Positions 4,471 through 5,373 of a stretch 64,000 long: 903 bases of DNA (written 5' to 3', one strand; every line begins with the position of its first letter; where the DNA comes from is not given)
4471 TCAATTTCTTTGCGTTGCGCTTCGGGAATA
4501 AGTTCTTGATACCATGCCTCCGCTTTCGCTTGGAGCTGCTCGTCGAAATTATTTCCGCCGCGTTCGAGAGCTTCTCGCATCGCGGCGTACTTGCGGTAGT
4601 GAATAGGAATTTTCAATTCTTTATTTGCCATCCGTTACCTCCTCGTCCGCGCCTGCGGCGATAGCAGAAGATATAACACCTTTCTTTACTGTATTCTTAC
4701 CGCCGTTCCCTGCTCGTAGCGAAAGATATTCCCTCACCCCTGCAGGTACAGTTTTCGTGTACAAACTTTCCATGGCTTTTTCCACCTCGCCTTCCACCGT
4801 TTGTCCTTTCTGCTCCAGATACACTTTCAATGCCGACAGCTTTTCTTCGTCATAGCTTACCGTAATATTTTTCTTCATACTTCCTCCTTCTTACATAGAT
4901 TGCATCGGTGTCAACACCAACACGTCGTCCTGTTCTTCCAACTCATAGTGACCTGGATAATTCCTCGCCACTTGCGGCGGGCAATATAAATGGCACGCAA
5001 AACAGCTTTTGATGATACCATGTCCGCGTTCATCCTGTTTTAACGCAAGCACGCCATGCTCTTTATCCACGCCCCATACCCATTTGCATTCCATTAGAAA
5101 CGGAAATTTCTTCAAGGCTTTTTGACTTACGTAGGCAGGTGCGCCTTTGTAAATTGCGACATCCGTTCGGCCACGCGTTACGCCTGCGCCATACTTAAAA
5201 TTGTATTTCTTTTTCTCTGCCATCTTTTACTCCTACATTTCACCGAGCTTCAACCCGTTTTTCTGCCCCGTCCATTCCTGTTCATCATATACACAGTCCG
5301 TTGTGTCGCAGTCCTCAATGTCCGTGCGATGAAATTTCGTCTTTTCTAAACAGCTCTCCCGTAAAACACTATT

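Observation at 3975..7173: Candidate leading-region anti-defence cassette next to oriT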

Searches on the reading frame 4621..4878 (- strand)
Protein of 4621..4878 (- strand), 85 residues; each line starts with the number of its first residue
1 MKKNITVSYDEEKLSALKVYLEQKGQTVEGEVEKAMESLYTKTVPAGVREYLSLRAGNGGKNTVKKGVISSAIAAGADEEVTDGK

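Call 5: search_protein_families(library=pfam, proteins=[window:4621-4878:-], max_evalue=0.1)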
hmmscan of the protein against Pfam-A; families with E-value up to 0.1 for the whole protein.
window:4621-4878:- (85 aa): 2 families
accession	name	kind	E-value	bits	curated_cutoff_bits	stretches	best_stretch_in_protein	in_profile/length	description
PF19598.4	DUF6103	-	5e-11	43.5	24.2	1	2-58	3-59/89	Family of unknown function (DUF6103)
PF02865.22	STAT_int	-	0.089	13.7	26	0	25-53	6-34/121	STAT protein, protein interaction domain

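Call 6: search_protein_families(library=ncbifam, proteins=[window:4621-4878:-], max_evalue=0.1)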
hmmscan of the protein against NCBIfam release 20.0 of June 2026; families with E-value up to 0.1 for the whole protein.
window:4621-4878:- (85 aa): 0 families

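Call 11: search_protein_families(library=phrogs, proteins=[window:4621-4878:-], max_evalue=0.01)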
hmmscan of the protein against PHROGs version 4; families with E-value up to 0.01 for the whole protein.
window:4621-4878:- (85 aa): 0 families

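Call 53: find_homologous_proteins(query=window:4621-4878:-)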
Query window:4621-4878:- (85 aa): 158 proteins with E <= 0.001 among 159 candidates; the best 120 are listed.
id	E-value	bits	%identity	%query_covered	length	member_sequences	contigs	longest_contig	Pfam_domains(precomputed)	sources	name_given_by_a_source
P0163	2.4e-44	166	99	100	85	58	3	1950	PF19598.5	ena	-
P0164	3.5e-39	150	94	100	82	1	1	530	PF19598.5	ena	-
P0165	1.7e-31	125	79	100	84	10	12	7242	PF19598.5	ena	-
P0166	1.2e-30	123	78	100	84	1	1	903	PF19598.5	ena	-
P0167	9.4e-29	117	76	100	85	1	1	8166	PF19598.5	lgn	-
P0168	1.2e-26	110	74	100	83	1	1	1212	PF19598.5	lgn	-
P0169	1.5e-25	106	72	100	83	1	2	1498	PF19598.5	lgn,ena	-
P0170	2.2e-24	103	71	100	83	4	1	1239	PF19598.5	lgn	-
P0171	2.7e-23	99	94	64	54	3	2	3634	-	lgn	-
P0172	4.3e-23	99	67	100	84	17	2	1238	PF19598.5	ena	-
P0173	2.6e-21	93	57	98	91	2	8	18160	PF19598.5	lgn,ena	-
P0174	2.7e-21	93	71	86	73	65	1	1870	PF19598.5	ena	-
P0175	3.9e-21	92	67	89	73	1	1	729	PF19598.5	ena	-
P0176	5.5e-21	92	74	72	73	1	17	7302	PF19598.5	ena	-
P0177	9.1e-21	91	67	92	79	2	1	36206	PF19598.5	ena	-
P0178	1.0e-20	91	79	67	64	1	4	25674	PF19598.5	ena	-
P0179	1.4e-20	91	63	99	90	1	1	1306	PF19598.5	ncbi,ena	-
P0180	3.4e-20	89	56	98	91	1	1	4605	PF19598.5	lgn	-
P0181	4.6e-20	89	65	89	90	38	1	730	PF19598.5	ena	-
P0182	3.3e-19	86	61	73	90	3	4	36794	PF19598.5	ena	-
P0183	4.0e-19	86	60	92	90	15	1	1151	PF19598.5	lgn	-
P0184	6.1e-19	85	64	89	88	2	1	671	PF19598.5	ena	-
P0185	6.2e-19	85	63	89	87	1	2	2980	PF19598.5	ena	-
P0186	6.5e-19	85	57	95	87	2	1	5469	PF19598.5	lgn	-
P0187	7.1e-19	85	59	91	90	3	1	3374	PF19598.5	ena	-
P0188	8.0e-19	85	59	88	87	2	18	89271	PF19598.5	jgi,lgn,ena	-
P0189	8.2e-19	85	63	92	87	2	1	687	PF19598.5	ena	-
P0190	9.5e-19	85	54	92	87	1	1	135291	PF19598.5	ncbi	-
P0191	9.9e-19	85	58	99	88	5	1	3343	PF19598.5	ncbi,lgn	-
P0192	1.0e-18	85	61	99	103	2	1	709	PF19598.5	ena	-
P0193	1.2e-18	85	64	89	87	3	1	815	PF19598.5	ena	-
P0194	1.2e-18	84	78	67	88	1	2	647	PF19598.5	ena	-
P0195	1.3e-18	84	61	99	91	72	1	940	PF19598.5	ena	-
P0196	1.5e-18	84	63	89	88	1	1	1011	PF19598.5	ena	-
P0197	1.7e-18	84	63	89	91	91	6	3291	PF19598.5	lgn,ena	-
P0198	1.9e-18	84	55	98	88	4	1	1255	PF19598.5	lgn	-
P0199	2.0e-18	84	61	99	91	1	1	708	PF19598.5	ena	-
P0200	2.2e-18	84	78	67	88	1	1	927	PF19598.5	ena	-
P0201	2.2e-18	84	67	67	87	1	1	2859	PF19598.5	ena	-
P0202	2.2e-18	84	59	94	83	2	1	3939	PF19598.5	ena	-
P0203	2.2e-18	84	63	95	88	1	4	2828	PF19598.5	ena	-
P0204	2.4e-18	84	63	67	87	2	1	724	PF19598.5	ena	-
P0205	2.5e-18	84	63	89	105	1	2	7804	PF19598.5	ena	-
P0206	2.7e-18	83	60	99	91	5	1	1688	PF19598.5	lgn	-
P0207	3.0e-18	83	72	67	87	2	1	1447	PF19598.5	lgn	-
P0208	3.0e-18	83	57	99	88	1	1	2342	PF19598.5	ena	-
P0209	3.1e-18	83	68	68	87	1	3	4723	PF19598.5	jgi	-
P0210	3.2e-18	83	53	98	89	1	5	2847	PF19598.5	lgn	-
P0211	3.4e-18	83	63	89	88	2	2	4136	PF19598.5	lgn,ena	-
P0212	3.7e-18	83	68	68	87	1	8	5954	PF19598.5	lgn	-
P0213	4.9e-18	83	61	99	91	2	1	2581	PF19598.5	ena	-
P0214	6.1e-18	82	63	89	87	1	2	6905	PF19598.5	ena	-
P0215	6.3e-18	82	68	68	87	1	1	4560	PF19598.5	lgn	-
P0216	6.4e-18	82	53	98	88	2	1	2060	PF19598.5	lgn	-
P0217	6.6e-18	82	63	89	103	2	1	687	PF19598.5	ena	-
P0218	6.7e-18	82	63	89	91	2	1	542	PF19598.5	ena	-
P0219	6.8e-18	82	57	94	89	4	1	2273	PF19598.5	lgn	-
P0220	7.1e-18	82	55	93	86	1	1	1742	PF19598.5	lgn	-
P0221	7.4e-18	82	59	91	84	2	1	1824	PF19598.5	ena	-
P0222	8.2e-18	82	76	67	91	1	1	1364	PF19598.5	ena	-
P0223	8.7e-18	82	66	68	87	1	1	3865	PF19598.5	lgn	-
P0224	9.0e-18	82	72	67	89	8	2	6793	PF19598.5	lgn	-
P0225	9.4e-18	82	62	89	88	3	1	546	PF19598.5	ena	-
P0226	1.1e-17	82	63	89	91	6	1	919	PF19598.5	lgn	-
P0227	1.4e-17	81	54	99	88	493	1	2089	PF19598.5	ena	-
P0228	1.7e-17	81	71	67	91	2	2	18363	PF19598.5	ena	-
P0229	2.6e-17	80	54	99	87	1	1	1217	PF19598.5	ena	-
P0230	4.1e-17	80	52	99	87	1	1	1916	PF19598.5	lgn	-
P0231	4.3e-17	80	59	95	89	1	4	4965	PF19598.5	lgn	-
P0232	4.3e-17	80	70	66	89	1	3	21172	PF19598.5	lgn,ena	-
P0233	5.1e-17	79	53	98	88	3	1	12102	PF19598.5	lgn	-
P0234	5.2e-17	79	72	64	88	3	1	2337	PF19598.5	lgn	-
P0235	7.0e-17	79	66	78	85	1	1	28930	PF19598.5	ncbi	-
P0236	8.4e-17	79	62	68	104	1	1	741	PF19598.5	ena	-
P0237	1.3e-16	78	51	95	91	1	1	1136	PF19598.5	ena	-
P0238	1.5e-16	78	59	85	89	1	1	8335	PF19598.5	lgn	-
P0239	1.8e-16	78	57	93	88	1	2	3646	PF19598.5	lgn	-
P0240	2.1e-16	77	62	71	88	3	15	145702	PF19598.5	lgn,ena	-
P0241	2.2e-16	77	50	99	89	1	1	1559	PF19598.5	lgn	-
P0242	2.6e-16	77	61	67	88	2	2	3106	PF19598.5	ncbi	-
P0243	4.0e-16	77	63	72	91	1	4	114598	PF19598.5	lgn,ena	-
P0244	1.2e-15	75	66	62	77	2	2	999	PF19598.5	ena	-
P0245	1.3e-15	75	54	95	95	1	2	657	PF19598.5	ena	-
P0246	1.5e-15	75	61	76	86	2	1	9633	PF19598.5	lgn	-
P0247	1.5e-15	75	65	69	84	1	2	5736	PF19598.5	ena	-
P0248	1.5e-15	75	65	69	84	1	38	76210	PF19598.5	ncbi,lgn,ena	-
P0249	1.6e-15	75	59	76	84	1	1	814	PF19598.5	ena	-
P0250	2.1e-15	74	68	68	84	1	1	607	PF19598.5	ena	-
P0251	2.2e-15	74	59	79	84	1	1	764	PF19598.5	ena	-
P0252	2.3e-15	74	51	98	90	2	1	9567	PF19598.5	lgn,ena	-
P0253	3.2e-15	74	54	98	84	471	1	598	PF19598.5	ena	-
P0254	3.5e-15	74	63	69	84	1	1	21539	PF19598.5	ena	-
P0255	3.5e-15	74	63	69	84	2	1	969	PF19598.5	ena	-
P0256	3.6e-15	74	63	69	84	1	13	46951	PF19598.5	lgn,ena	-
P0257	4.1e-15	73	63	69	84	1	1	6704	PF19598.5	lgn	-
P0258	4.2e-15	73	63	69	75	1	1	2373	PF19598.5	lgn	-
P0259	4.4e-15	73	62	67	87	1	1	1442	PF19598.5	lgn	-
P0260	4.5e-15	73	51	98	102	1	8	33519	PF19598.5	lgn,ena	-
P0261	4.8e-15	73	63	69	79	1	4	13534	PF19598.5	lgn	-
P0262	4.8e-15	73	63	74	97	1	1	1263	PF19598.5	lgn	-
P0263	4.9e-15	73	63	69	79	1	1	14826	PF19598.5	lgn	-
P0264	5.1e-15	73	62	69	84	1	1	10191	PF19598.5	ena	-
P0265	5.4e-15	73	66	67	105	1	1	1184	PF19598.5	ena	-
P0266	5.5e-15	73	62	69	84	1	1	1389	PF19598.5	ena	-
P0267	5.7e-15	73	66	67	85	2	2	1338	PF19598.5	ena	-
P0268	5.9e-15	73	64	68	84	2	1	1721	PF19598.5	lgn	-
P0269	6.1e-15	73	63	69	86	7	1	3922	PF19598.5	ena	-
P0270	6.5e-15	73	63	66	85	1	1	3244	PF19598.5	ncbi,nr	ncbi:MAG: DUF6103 family protein, partial [Firmicutes bacterium]|nr:DUF6103 family protein [Bacillot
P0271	6.7e-15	73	63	66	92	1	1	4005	PF19598.5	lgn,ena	-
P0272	7.1e-15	73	66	67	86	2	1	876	PF19598.5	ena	-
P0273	7.2e-15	73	68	66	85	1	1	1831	PF19598.5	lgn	-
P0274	7.8e-15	72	62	69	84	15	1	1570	PF19598.5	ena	-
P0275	8.2e-15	72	62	69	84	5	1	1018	PF19598.5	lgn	-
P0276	9.3e-15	72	59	76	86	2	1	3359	PF19598.5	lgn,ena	-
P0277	9.4e-15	72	63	68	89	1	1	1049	PF19598.5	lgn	-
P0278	1.0e-14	72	65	69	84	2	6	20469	PF19598.5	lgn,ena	-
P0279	1.1e-14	72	63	69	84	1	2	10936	PF19598.5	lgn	-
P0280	1.3e-14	72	63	68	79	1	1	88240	PF19598.5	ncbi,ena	-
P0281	1.3e-14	72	48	95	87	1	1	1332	PF19598.5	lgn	-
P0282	1.4e-14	72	62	69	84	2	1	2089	PF19598.5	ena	-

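Call 58: search_solved_structures(query=A4, max_evalue=10)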
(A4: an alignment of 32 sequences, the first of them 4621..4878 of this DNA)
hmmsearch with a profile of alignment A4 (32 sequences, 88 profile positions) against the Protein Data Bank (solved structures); distinct sequences matched with E-value up to 10: 4.
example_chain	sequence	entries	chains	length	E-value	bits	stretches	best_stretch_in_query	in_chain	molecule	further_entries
2lpd_A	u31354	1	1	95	0.046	17.1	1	33-58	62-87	Uncharacterized protein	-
8fje_A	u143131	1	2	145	0.55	13.7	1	15-45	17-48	E8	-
7aoi_BZ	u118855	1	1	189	1.3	12.5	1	39-73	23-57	Peptidyl-prolyl cis-trans isomerase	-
6hiv_BZ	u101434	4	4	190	1.3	12.5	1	39-73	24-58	mL92 | Peptidyl-prolyl cis-trans isomerase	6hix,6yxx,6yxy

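Call 107: search_protein_families(library=padloc, proteins=[window:4621-4878:-], max_evalue=0.01)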
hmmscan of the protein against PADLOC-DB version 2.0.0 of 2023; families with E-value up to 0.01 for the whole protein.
window:4621-4878:- (85 aa): 0 families

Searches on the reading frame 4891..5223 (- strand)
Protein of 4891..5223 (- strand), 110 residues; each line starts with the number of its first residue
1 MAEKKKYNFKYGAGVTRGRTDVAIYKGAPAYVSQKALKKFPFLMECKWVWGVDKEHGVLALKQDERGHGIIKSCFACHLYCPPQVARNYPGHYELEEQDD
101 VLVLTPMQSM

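Call 5: search_protein_families(library=pfam, proteins=[window:4891-5223:-], max_evalue=0.1)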
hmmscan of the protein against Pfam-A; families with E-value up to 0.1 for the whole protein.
window:4891-5223:- (110 aa): 1 family
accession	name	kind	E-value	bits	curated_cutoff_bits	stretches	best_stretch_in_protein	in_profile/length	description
PF20764.2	DUF6837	-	0.047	14.3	22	0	5-41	2-38/73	Domain of unknown function (DUF6837)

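Call 6: search_protein_families(library=ncbifam, proteins=[window:4891-5223:-], max_evalue=0.1)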
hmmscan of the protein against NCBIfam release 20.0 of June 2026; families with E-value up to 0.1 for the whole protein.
window:4891-5223:- (110 aa): 0 families

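Call 11: search_protein_families(library=phrogs, proteins=[window:4891-5223:-], max_evalue=0.01)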
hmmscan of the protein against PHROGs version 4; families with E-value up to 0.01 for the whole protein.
window:4891-5223:- (110 aa): 0 families

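Call 40: search_protein_representatives(protein=window:4891-5223:-)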
Query: 110 residues. Proteins with E-value up to 0.001 (for the whole library): 15; up to 1e-10: 5; up to 1e-30: 2. The best 15 are listed.
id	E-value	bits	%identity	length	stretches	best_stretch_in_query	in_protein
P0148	4.5e-70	249.0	95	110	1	1-110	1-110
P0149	2.0e-41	156.6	92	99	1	1-79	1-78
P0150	2.7e-19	85.3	45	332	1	9-107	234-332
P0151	7.6e-13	64.5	38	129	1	7-105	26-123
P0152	8.6e-12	61.1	36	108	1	6-108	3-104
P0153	7.3e-08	48.5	33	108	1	6-108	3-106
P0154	1.2e-07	47.8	33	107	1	5-107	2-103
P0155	3.6e-06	43.0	36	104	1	2-107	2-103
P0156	9.5e-06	41.7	39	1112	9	71-105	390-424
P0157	1.3e-05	41.2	39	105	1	17-105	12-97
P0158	8.5e-05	38.6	33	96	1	6-107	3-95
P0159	1.6e-04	37.7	32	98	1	21-105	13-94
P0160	1.8e-04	37.6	29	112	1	5-107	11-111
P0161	4.6e-04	36.2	36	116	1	6-83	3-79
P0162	7.5e-04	35.5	33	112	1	17-109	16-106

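Call 88: search_protein_families(library=pfam, proteins=[P0150], max_evalue=0.05)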
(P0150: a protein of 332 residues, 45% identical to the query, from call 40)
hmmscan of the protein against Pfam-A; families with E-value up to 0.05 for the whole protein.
P0150 (332 aa): 0 families

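Call 95: search_solved_structures(query=A7, max_evalue=10)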
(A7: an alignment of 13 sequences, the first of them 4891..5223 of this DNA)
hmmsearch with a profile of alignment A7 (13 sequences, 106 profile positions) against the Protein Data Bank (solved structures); distinct sequences matched with E-value up to 10: 1.
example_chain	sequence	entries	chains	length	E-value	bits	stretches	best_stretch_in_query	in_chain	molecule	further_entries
5yd0_A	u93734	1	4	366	0.38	13.8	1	5-62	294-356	Schlafen 8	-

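Call 96: search_protein_families(library=pfam, alignment_id=A7, max_evalue=1)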
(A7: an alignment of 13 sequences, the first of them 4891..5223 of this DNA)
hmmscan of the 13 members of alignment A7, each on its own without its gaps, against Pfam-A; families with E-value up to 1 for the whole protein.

A. member 1, window:4891-5223:- (110 aa): 1 family
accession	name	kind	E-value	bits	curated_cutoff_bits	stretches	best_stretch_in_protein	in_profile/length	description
PF20764.2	DUF6837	-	0.047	14.3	22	1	5-41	2-38/73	Domain of unknown function (DUF6837)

B. families by the number of members that match (of 13 scanned): 8 families
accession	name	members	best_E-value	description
PF20764.2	DUF6837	2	0.047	Domain of unknown function (DUF6837)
PF12123.13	CBD_PlyG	1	0.028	PlyG Cell wall binding domain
PF25413.1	Rossman_Mical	1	0.15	Mical, Rossman domain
PF07497.18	Rho_RNA_bind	1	0.17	Rho termination factor, RNA-binding domain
PF04766.17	Baculo_p26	1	0.2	Nucleopolyhedrovirus p26 protein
PF07648.20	Kazal_2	1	0.24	Kazal-type serine protease inhibitor domain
PF01547.30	SBP_bac_1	1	0.25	Bacterial extracellular solute-binding protein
PF11440.14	AGT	1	0.27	DNA alpha-glucosyltransferase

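Call 107: search_protein_families(library=padloc, proteins=[window:4891-5223:-], max_evalue=0.01)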
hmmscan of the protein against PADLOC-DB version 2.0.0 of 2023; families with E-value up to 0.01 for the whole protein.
window:4891-5223:- (110 aa): 0 families
